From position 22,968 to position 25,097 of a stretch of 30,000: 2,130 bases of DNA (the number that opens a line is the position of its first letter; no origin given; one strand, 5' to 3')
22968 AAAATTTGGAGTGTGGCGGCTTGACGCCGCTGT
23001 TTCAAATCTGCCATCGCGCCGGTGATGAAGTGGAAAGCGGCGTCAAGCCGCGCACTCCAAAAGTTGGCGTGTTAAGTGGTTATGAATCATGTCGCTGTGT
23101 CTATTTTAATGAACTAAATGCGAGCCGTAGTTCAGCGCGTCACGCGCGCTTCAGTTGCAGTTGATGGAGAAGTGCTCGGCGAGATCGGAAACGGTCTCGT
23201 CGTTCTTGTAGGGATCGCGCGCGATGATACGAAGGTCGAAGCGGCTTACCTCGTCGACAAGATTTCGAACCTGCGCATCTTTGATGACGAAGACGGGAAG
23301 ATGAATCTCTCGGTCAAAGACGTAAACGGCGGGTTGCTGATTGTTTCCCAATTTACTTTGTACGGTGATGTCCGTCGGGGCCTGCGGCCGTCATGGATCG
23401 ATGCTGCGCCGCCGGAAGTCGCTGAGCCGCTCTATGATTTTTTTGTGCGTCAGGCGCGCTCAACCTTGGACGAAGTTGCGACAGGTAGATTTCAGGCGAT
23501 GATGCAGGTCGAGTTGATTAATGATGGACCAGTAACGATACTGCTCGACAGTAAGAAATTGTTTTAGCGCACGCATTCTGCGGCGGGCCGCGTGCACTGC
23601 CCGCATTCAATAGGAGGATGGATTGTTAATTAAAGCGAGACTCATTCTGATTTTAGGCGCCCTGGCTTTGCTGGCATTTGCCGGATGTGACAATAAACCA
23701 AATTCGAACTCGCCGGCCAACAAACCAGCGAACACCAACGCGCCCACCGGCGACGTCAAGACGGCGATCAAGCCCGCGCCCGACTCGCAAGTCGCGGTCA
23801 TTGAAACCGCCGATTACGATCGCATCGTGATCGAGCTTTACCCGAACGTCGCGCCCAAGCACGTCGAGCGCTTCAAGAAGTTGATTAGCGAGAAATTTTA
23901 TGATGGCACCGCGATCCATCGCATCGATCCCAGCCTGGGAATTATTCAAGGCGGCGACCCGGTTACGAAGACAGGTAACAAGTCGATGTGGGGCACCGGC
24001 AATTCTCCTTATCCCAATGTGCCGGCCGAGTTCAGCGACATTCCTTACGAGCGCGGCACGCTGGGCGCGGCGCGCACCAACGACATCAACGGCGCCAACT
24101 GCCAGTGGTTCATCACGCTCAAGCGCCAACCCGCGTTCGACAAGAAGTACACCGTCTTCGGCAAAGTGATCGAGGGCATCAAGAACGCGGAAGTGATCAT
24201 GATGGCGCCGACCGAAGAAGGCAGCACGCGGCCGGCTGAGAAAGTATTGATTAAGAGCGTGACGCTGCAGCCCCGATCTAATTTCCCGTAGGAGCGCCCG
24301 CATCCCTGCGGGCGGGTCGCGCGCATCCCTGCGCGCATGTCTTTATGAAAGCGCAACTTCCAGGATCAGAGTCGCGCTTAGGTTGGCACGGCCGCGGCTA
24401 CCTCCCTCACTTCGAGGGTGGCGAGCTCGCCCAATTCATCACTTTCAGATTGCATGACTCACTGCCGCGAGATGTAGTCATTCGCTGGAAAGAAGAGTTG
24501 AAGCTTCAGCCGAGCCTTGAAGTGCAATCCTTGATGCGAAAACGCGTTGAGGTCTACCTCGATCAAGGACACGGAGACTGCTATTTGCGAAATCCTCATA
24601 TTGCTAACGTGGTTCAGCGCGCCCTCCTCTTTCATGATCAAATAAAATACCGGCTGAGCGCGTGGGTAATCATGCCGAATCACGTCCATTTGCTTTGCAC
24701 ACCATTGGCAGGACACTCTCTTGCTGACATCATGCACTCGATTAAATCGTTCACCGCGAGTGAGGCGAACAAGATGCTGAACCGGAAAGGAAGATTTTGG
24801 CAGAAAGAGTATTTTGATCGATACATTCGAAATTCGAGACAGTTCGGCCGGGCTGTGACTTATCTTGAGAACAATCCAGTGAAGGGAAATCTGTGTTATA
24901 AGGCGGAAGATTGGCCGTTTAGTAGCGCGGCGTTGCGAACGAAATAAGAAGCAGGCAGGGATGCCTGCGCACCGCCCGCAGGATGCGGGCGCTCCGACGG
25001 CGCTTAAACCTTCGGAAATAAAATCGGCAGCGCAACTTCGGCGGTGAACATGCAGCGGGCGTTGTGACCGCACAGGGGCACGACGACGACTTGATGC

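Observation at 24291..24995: RAYT enclosed by inverted REP doublets as a self-contained ~705-bp cassette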

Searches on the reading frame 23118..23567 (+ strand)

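Call 3: search_protein_families(library=pfam, proteins=[window:23118-23567:+])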
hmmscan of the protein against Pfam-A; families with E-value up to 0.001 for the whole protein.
window:23118-23567:+ (149 aa): 1 family
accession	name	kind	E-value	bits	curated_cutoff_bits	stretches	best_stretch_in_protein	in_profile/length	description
PF02580.21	Tyr_Deacylase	-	1.2e-60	204.5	25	1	2-144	1-144/144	D-Tyr-tRNA(Tyr) deacylase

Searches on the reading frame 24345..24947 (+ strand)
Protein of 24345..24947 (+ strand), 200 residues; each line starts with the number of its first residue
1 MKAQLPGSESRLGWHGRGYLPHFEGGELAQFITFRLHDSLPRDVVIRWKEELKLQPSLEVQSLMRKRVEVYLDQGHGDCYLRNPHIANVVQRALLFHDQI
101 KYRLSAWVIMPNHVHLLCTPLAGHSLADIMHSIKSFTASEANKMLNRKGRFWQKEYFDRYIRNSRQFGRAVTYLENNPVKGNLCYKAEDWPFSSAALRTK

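Call 3: search_protein_families(library=pfam, proteins=[window:24345-24947:+])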
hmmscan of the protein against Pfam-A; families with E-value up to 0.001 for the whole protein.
window:24345-24947:+ (200 aa): 1 family
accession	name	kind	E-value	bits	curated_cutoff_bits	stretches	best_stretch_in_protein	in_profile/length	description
PF01797.21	Y1_Tnp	-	4.8e-10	40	23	1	98-177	37-121/121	Transposase IS200 like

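Call 35: search_solved_structures(query=window:24345-24947:+, max_evalue=0.01, show_alignments=2)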
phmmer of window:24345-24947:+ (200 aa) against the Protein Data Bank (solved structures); distinct sequences matched with E-value up to 0.01: 1.
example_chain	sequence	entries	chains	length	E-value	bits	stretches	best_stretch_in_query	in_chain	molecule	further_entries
4er8_A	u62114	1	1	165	3.8e-09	40.1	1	101-194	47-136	TnpArep for protein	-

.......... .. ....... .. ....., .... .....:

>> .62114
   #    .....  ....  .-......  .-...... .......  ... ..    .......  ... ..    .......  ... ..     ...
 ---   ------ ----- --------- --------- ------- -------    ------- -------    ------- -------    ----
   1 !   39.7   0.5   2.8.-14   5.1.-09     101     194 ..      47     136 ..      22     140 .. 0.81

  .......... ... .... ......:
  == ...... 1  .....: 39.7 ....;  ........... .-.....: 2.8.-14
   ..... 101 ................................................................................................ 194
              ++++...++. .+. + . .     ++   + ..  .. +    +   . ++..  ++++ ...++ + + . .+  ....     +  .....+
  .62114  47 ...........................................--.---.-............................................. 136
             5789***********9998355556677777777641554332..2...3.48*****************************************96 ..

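Call 42: find_related_loci(query=window:24345-24947:+, collection=genome_contigs, flank=2500)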
Query window:24345-24947:+ (200 aa) in genome_contigs; peptide patterns used: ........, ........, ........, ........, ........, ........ (x = any residue, [..] = any of these).
599 stretches matched a pattern (row limit reached: there are more); 527 encode a relative of the query (tblastn E <= 1e-3); the best 80 are kept; 80 distinct loci.
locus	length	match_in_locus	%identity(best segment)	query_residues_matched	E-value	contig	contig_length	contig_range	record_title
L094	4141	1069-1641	83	8-198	1e-109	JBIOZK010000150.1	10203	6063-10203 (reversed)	MAG: Pyrinomonadaceae bacterium isolate MAG006 k127_4263410, whole genome shotgun sequence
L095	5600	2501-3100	73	1-200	2e-104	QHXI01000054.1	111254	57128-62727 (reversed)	MAG: Acidobacteria bacterium isolate gp4 AA24 14_0927_12_20cm_scaffold_215_curated, whole genome shotgun sequence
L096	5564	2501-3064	77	13-200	7e-103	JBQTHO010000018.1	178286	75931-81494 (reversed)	MAG: Acidobacteriota bacterium isolate SAR255 c_000000372217, whole genome shotgun sequence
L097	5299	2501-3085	72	6-200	3e-101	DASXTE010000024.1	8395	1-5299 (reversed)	MAG TPA_asm: Pyrinomonadaceae bacterium isolate SMAG_U4684 k141_2427589, whole genome shotgun sequence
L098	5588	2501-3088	72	1-198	6e-101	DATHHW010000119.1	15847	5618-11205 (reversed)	MAG TPA_asm: Pyrinomonadaceae bacterium isolate SMAG_U12510 k141_60414, whole genome shotgun sequence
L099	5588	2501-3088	71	1-198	1e-100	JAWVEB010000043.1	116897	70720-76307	MAG: Blastocatellia bacterium isolate BP_42 scaffold_2573800, whole genome shotgun sequence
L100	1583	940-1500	75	13-200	3e-107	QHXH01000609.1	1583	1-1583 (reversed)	MAG: Acidobacteria bacterium isolate gp4 AA25 14_1009_09_30cm_scaffold_55500_curated, whole genome shotgun sequence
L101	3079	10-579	73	9-198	1e-100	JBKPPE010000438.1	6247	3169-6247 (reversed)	MAG: Acidobacteriota bacterium isolate GS_EKS_MAG_00110 GS_EKS_000000577501, whole genome shotgun sequence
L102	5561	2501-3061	72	13-200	3e-98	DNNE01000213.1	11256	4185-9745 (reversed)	MAG TPA_asm: Blastocatellia bacterium isolate UBA11740 contig_614, whole genome shotgun sequence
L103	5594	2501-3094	67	1-200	2e-96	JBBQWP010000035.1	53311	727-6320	MAG: Pyrinomonadales bacterium isolate Co_metawrap_2064 Cmw_2064_k141_494905_length_53311_cov_12.9982, whole genome shot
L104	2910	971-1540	68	10-199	4e-95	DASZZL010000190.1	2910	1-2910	MAG TPA_asm: Pyrinomonadaceae bacterium isolate SMAG_U6235 k141_143917, whole genome shotgun sequence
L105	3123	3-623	63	1-199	1e-87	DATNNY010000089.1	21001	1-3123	MAG TPA_asm: Pyrinomonadaceae bacterium isolate SMAG_U11517 k141_361319, whole genome shotgun sequence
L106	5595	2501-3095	71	3-200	3e-84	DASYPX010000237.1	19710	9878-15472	MAG TPA_asm: Pyrinomonadaceae bacterium isolate SMAG_U4469 k141_3710587, whole genome shotgun sequence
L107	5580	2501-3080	69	1-198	4e-83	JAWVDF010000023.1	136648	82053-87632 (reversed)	MAG: Blastocatellia bacterium isolate BP_40 scaffold_778371, whole genome shotgun sequence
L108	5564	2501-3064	58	13-200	1e-78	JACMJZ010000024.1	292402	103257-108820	MAG: Pyrinomonadaceae bacterium isolate ES-bin-189 ES-bin-189-contig-k141_7950183, whole genome shotgun sequence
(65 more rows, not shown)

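Call 44: search_protein_families(library=ncbifam, proteins=[window:24345-24947:+], max_evalue=0.01)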
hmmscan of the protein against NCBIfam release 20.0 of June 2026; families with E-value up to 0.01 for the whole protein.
window:24345-24947:+ (200 aa): 2 families
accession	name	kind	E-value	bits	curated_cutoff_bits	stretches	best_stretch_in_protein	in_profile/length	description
NF047646.1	REP_Tyr_transpos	equivalog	4.9e-26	91.3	80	1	82-193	27-146/146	REP-associated tyrosine transposase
NF033573.1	transpos_IS200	equivalog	2.1e-06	28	55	1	97-157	42-108/126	IS200/IS605 family transposase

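Call 60: search_dna_similar(query=window:24345-24947:+, collection=plasmids, mode=protein, max_evalue=1e-10, max_rows=10)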
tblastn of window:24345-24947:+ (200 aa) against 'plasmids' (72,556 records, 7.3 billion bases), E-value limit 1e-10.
Records with a match: 1; places in all: 1; records where one place covers at least 80% of the query: 1.
Best place of each record, by identity: <60% 1.
By first word of the organism name: Bernardetia 1.
By predicted mobility (MOB-suite, as given by PLSDB): non-mobilizable 1.
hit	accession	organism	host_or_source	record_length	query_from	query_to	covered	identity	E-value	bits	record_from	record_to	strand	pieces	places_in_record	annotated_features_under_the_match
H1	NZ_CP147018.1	Bernardetia sp. Wsw4-3y2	Red alga,Red algae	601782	6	193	94%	32.4%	4e-22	100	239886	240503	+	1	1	transposase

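Call 61: search_dna_similar(query=window:24345-24947:+, collection=phages, mode=protein, max_evalue=1e-10, max_rows=5)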
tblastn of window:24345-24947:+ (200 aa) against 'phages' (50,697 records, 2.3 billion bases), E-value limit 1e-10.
No match.
